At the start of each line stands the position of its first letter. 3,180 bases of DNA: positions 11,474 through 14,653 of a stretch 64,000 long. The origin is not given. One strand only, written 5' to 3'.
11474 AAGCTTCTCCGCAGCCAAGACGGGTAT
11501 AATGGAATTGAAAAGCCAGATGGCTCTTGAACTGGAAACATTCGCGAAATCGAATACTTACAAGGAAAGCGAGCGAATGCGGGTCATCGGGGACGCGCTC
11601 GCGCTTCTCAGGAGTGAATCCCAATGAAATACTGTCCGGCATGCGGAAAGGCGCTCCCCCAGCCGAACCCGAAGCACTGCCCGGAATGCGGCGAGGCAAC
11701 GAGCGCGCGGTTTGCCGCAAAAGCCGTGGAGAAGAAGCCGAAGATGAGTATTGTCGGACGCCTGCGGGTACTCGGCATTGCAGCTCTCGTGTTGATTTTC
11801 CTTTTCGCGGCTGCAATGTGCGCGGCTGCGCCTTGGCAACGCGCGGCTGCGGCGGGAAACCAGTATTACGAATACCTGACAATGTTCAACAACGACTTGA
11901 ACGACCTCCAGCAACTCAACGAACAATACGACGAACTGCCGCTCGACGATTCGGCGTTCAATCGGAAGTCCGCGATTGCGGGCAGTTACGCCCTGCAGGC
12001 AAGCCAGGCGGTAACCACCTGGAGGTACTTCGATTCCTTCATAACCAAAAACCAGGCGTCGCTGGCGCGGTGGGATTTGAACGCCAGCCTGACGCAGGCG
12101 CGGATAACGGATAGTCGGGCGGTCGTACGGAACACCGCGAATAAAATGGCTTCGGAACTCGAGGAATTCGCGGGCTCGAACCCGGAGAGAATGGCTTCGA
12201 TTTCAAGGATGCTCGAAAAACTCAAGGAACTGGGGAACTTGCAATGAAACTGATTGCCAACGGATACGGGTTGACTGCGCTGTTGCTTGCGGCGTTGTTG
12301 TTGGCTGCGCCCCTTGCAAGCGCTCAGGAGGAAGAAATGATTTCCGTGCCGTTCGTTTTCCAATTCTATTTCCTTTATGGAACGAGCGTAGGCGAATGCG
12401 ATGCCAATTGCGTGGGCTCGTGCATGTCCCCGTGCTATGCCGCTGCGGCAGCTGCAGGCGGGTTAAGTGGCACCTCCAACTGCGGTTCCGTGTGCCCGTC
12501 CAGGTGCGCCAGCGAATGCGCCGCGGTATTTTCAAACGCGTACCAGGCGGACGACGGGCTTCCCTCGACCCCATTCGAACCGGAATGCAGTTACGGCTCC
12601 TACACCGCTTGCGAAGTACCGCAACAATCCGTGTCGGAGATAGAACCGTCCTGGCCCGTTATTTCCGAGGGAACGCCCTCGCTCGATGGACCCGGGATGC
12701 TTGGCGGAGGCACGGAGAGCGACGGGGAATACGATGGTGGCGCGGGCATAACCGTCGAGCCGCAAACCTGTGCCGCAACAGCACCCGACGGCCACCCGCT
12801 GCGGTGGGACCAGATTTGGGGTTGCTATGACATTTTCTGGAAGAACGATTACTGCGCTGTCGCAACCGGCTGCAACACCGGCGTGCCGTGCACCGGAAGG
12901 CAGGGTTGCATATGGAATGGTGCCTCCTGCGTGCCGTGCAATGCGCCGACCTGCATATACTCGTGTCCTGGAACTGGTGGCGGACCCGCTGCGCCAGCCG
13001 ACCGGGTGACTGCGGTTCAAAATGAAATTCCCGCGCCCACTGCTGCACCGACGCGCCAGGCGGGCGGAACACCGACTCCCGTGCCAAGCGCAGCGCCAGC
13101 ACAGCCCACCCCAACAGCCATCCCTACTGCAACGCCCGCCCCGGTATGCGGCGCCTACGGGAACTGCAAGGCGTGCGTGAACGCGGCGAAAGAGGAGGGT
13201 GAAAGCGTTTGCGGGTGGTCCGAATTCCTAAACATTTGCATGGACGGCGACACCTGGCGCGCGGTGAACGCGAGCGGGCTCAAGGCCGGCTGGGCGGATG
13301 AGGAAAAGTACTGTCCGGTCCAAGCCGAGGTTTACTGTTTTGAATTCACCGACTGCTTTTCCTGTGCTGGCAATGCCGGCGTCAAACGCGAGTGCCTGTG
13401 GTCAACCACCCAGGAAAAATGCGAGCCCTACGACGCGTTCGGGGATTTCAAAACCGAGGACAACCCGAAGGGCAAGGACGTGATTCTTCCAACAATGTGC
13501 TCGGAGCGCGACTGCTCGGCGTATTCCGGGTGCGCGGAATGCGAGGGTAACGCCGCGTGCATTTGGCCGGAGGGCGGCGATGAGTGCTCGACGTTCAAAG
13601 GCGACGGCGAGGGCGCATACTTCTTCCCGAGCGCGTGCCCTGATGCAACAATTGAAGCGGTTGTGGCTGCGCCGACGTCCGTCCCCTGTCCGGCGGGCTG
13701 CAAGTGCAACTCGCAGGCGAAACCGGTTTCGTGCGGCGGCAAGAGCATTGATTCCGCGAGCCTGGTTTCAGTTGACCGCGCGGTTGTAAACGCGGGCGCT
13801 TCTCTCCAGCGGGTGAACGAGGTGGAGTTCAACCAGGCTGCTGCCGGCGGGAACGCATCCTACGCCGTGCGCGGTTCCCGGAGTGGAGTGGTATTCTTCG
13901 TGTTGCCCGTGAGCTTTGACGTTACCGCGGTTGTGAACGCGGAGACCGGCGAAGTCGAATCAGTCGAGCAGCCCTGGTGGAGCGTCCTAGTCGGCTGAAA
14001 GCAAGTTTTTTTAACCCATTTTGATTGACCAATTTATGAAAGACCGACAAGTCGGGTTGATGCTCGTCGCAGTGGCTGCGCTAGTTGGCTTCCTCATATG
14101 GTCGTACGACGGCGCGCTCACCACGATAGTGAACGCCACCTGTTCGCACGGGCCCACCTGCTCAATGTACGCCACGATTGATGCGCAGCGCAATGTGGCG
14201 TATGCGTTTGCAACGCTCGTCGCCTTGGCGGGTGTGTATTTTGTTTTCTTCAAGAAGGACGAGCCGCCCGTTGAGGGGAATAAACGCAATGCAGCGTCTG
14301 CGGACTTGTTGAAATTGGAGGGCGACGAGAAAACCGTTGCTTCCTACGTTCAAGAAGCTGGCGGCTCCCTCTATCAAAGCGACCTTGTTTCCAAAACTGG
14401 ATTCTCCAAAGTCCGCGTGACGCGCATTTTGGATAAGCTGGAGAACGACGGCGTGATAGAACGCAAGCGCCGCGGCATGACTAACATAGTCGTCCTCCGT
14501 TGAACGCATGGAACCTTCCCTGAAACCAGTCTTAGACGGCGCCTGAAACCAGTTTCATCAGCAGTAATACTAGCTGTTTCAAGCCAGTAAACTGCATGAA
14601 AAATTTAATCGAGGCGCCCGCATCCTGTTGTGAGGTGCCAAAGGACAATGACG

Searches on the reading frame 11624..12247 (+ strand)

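Call 49: search_protein_families(library=pfam, proteins=[window:11624-12247:+], max_evalue=0.01)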
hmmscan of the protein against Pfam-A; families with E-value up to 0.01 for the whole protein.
window:11624-12247:+ (207 aa): 5 families
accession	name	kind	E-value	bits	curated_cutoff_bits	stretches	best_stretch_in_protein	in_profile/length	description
PF13248.11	Zn_ribbon_3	-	1.2e-05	25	27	1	1-24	2-24/26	zinc-ribbon domain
PF12773.13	DZR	-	0.00041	20.9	27.3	1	2-28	13-36/45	Double zinc ribbon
PF08772.16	Zn_ribbon_NOB1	-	0.00078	19.9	24.9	1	2-37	9-44/72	Nin one binding (NOB1) Zn-ribbon like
PF14803.11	Zn_ribbon_Nudix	-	0.0012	19.2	25.6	0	17-30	1-14/34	Nudix N-terminal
PF00981.22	Rota_NS53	-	0.0033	16.8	22.4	1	81-175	160-253/488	Rotavirus RNA-binding Protein 53 (NS53)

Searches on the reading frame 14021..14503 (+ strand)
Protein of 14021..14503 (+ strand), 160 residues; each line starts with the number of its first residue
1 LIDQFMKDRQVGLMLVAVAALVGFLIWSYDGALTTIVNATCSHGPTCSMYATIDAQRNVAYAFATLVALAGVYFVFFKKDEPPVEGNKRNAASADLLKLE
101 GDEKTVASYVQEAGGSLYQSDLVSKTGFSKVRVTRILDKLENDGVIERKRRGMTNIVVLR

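Call 19: search_protein_families(library=pfam, proteins=[window:14021-14503:+], max_evalue=0.01)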
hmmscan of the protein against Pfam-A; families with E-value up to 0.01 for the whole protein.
window:14021-14503:+ (160 aa): 6 families
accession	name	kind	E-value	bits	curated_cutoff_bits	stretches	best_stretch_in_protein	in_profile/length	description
PF24034.1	DUF7343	-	5.1e-14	52.3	27.6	1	101-159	3-61/62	Domain of unknown function (DUF7343)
PF12802.13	MarR_2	-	6.6e-07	29.8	27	1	106-150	10-54/61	MarR family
PF01047.28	MarR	-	1.1e-05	25.7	24.6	1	115-150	16-51/59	MarR family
PF13545.12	HTH_Crp_2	-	0.00023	21.5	27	1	116-152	22-58/70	Crp-like helix-turn-helix domain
PF01809.23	YidD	-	0.00025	21.2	27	1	22-57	4-39/67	Putative membrane protein insertion efficiency factor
PF25213.1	HVO_A0261_N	-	0.0077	16.5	35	0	115-151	23-59/86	HVO_A0261 N-terminal domain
